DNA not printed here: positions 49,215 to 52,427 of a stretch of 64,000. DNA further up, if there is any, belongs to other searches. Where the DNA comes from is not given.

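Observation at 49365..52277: A 970-aa protein fusing two different GT-C glycosyltransferase modules (DUF2029/GT87-like plus PMT/GT39-like)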

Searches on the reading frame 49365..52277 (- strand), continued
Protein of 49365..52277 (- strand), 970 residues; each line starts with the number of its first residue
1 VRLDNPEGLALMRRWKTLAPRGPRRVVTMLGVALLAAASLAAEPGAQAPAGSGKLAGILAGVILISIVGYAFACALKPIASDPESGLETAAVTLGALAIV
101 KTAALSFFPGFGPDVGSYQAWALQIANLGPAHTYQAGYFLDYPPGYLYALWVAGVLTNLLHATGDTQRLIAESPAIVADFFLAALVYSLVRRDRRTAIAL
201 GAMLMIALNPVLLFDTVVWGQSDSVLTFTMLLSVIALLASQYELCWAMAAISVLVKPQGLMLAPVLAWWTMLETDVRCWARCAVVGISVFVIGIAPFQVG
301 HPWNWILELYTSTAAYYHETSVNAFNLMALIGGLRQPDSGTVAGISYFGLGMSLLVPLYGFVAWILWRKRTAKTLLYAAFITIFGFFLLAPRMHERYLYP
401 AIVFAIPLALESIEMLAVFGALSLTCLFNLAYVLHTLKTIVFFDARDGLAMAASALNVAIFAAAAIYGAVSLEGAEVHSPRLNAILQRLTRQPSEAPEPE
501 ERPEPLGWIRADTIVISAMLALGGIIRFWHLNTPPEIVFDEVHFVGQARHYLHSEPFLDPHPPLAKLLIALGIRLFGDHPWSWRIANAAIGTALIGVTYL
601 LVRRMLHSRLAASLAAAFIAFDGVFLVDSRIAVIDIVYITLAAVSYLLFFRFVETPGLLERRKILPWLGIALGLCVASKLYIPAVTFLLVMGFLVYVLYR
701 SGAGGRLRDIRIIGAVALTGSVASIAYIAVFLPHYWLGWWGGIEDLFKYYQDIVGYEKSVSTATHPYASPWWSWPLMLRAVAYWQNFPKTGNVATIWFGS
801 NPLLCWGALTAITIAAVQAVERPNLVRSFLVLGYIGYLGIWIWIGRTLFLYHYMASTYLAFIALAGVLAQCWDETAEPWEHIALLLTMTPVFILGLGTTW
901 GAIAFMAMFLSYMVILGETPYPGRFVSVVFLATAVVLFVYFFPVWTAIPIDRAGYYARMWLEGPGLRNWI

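Call 38: predict_structure(alignment_id=A2)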
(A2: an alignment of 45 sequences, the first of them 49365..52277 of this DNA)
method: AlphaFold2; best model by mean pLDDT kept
length: 970 residues; sequences in the alignment: 45
mean_pLDDT: 77.7   pTM: 0.66
mean pLDDT of the five models: 77.7, 75.9, 71.6, 70.8, 66.9
residues with pLDDT >= 90: 285; 70-90: 414; 50-70: 172; < 50: 99
segments of 3 or more residues with pLDDT < 50: 1-50, 313-318, 475-479, 494-497, 763-779, 846-848, 963-970
pLDDT, mean of each block of 10 residues (from residue 1): 40 37 41 44 40 69 89 89 81 89 75 62 76 57 70 84 82 84 92 77 90 80 84 93 94 84 92 92 91 74 58 47 60 55 72 80 88 92 79 66 91 86 85 68 63 82 85 53 64 52 83 94 92 79 79 67 83 89 89 96 95 96 85 80 96 89 95 88 85 89 72 90 92 74 65 58 46 42 75 81 89 88 88 85 54 83 97 89 89 82 92 87 95 93 88 73 40
secondary structure, 60 per line:
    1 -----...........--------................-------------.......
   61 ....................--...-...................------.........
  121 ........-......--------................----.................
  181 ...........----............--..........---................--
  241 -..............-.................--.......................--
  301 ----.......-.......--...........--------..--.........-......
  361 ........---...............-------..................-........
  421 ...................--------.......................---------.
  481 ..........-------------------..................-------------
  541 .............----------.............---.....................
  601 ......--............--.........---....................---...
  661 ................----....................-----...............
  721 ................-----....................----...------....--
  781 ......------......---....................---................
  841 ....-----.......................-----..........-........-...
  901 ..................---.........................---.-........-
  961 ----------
elements in order (helices of 4 or more, strands of 3 or more residues): H6-16 H25-40 H54-80 H87-105 H112-128 H130-135 H144-159 H164-191 H196-207 H210-219 H223-238 H242-255 H257-273 H276-298 H305-311 H313-319 H322-332 H347-353 H355-368 H372-386 H394-411 H413-439 H448-470 H480-490 H510-527 H541-553 H564-576 H580-606 H609-620 H623-631 H635-654 H658-676 H681-700 H706-736 H742-761 H775-778 E781-786 E793-798 H802-821 H825-844 H850-872 H878-887 H889-896 H898-918 H922-946 H952-959

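Call 40: search_protein_families(library=pfam, proteins=[P0243, P0246, P0273, P0311, P0271, P0279, P0308, P0263, P0278], max_evalue=0.001)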
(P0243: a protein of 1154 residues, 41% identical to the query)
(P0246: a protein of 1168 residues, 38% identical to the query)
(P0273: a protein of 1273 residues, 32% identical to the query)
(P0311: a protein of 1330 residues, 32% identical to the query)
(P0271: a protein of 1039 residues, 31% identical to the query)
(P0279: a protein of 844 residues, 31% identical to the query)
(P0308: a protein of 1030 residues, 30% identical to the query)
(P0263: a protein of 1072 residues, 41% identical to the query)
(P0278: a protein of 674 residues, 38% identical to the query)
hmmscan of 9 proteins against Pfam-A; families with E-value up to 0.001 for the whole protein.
P0243 (1154 aa): 3 families
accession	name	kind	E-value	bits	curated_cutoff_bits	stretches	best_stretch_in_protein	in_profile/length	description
PF16192.10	PMT_4TMC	-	3.1e-19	69.7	32.4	1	939-1146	17-200/202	C-terminal four TMM region of protein-O-mannosyltransferase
PF02366.24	PMT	-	1e-18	68.3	22.7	2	702-763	2-63/245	Dolichyl-phosphate-mannose-protein mannosyltransferase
PF13231.12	PMT_2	-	1.9e-13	51.4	26.1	1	745-878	2-132/160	Dolichyl-phosphate-mannose-protein mannosyltransferase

P0246 (1168 aa): 3 families
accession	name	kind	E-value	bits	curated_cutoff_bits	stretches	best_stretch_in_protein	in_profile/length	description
PF16192.10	PMT_4TMC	-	3e-25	89.3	32.4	1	946-1161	16-201/202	C-terminal four TMM region of protein-O-mannosyltransferase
PF02366.24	PMT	-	2.2e-21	77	22.7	2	770-923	84-241/245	Dolichyl-phosphate-mannose-protein mannosyltransferase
PF13231.12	PMT_2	-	1.4e-11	45.3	26.1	1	749-883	2-132/160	Dolichyl-phosphate-mannose-protein mannosyltransferase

P0273 (1273 aa): 4 families
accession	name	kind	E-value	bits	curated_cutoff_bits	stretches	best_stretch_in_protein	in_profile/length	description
PF16192.10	PMT_4TMC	-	7.8e-23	81.5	32.4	1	1094-1269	5-202/202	C-terminal four TMM region of protein-O-mannosyltransferase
PF02366.24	PMT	-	9.5e-17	61.8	22.7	1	849-1081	17-239/245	Dolichyl-phosphate-mannose-protein mannosyltransferase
PF13231.12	PMT_2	-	1.8e-15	58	26.1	2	878-1023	2-138/160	Dolichyl-phosphate-mannose-protein mannosyltransferase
PF03155.21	Alg6_Alg8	-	2.7e-08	33.7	25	1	336-477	81-229/482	ALG6, ALG8 glycosyltransferase family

P0311 (1330 aa): 7 families
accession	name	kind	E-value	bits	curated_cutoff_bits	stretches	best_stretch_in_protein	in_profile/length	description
PF16192.10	PMT_4TMC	-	4.5e-20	72.4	32.4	1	1147-1319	3-199/202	C-terminal four TMM region of protein-O-mannosyltransferase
PF13231.12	PMT_2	-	2e-17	64.3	26.1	2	932-1071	2-132/160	Dolichyl-phosphate-mannose-protein mannosyltransferase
PF02366.24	PMT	-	1.1e-15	58.3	22.7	1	947-1132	78-236/245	Dolichyl-phosphate-mannose-protein mannosyltransferase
PF00754.31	F5_F8_type_C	-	1e-07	32.5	28.2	1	767-851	23-115/127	F5/8 type C domain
PF02018.23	CBM_4_9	-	1.9e-06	28.7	25.9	1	32-160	1-128/136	Carbohydrate binding domain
PF09594.16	GT87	-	3.4e-06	27.4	25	1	330-590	3-233/237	Glycosyltransferase family 87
PF22633.2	F5_F8_type_C_2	-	6.8e-06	27.1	27.8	1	767-846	9-91/91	NedA-like, galactose-binding domain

P0271 (1039 aa): 4 families
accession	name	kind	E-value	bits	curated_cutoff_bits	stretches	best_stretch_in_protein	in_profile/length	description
PF13231.12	PMT_2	-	7.7e-24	85.2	26.1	2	670-823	2-145/160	Dolichyl-phosphate-mannose-protein mannosyltransferase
PF02366.24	PMT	-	2.4e-19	70.3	22.7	1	682-845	74-236/245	Dolichyl-phosphate-mannose-protein mannosyltransferase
PF16192.10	PMT_4TMC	-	1.2e-18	67.8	32.4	1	861-1035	4-201/202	C-terminal four TMM region of protein-O-mannosyltransferase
PF09594.16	GT87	-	5.8e-05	23.4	25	1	140-352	30-231/237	Glycosyltransferase family 87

P0279 (844 aa): 3 families
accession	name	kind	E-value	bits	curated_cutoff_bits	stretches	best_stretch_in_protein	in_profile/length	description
PF16192.10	PMT_4TMC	-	4.3e-20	72.5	32.4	1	670-843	5-202/202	C-terminal four TMM region of protein-O-mannosyltransferase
PF02366.24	PMT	-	9.6e-18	65.1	22.7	1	439-656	2-236/245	Dolichyl-phosphate-mannose-protein mannosyltransferase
PF13231.12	PMT_2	-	3.5e-09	37.5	26.1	1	482-619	1-138/160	Dolichyl-phosphate-mannose-protein mannosyltransferase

P0308 (1030 aa): 3 families
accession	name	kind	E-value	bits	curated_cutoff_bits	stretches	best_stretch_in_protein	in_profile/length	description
PF16192.10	PMT_4TMC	-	2.9e-24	86.1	32.4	1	852-1026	6-202/202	C-terminal four TMM region of protein-O-mannosyltransferase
PF02366.24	PMT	-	1.4e-21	77.6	22.7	1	677-835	82-236/245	Dolichyl-phosphate-mannose-protein mannosyltransferase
PF13231.12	PMT_2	-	1.4e-15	58.3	26.1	2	658-828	2-156/160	Dolichyl-phosphate-mannose-protein mannosyltransferase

P0263 (1072 aa): 1 family
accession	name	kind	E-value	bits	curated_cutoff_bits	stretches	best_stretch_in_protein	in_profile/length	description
PF13231.12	PMT_2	-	8e-09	36.3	26.1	1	588-728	16-156/160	Dolichyl-phosphate-mannose-protein mannosyltransferase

P0278 (674 aa): 1 family
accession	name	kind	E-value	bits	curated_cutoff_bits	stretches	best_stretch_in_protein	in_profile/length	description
PF09594.16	GT87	-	2.1e-05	24.9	25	1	295-547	3-234/237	Glycosyltransferase family 87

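Call 43: list_cluster_members(proteins=[P0242, P0243, P0246, P0271, P0273, P0279, P0287, P0311, P0323, P0253])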
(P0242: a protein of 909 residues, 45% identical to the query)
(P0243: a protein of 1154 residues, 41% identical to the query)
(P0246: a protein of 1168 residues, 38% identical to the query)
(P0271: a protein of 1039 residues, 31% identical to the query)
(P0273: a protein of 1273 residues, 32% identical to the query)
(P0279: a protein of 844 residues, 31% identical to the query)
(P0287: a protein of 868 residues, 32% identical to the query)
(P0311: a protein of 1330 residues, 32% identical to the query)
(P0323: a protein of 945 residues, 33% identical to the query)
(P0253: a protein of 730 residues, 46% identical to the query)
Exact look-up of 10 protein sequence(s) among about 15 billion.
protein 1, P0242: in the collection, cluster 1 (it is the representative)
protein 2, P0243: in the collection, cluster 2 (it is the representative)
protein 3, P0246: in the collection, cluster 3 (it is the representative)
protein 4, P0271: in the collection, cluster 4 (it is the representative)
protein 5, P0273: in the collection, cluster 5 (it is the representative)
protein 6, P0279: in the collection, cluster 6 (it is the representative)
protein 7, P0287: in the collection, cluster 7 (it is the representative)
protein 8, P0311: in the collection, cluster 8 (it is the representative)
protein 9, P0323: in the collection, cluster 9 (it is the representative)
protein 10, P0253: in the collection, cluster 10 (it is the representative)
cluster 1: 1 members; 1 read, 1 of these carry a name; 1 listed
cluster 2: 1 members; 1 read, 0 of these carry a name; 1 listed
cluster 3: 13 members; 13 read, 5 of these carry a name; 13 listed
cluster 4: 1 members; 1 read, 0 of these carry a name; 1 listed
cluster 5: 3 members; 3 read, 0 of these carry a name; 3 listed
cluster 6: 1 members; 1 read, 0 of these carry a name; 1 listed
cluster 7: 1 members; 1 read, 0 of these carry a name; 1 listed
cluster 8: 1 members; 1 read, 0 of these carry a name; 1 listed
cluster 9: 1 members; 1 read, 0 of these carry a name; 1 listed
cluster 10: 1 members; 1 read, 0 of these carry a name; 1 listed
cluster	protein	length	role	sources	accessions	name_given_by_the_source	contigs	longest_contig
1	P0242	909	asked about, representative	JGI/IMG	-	Gpi18-like mannosyltransferase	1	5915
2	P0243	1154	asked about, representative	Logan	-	-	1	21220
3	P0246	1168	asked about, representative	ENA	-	-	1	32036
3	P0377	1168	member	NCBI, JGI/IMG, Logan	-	Gpi18-like mannosyltransferase/4-amino-4-deoxy-L-arabinose transferase-like ...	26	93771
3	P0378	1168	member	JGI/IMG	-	Gpi18-like mannosyltransferase/4-amino-4-deoxy-L-arabinose transferase-like ...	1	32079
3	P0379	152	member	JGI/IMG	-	dolichyl-phosphate-mannose--protein O-mannosyl transferase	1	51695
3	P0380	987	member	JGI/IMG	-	Gpi18-like mannosyltransferase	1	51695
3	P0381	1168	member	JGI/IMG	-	Gpi18-like mannosyltransferase/4-amino-4-deoxy-L-arabinose transferase-like ...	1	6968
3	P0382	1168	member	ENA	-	-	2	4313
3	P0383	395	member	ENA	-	-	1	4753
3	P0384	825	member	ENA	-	-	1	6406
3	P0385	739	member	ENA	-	-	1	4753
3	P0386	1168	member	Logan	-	-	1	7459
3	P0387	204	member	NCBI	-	-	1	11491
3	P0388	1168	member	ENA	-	-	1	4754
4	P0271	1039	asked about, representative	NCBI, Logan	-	-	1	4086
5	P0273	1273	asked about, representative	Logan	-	-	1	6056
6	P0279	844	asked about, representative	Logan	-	-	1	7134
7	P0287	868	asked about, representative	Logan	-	-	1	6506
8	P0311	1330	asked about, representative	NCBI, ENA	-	-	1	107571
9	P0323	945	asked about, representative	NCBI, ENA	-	-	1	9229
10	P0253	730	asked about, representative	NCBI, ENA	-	-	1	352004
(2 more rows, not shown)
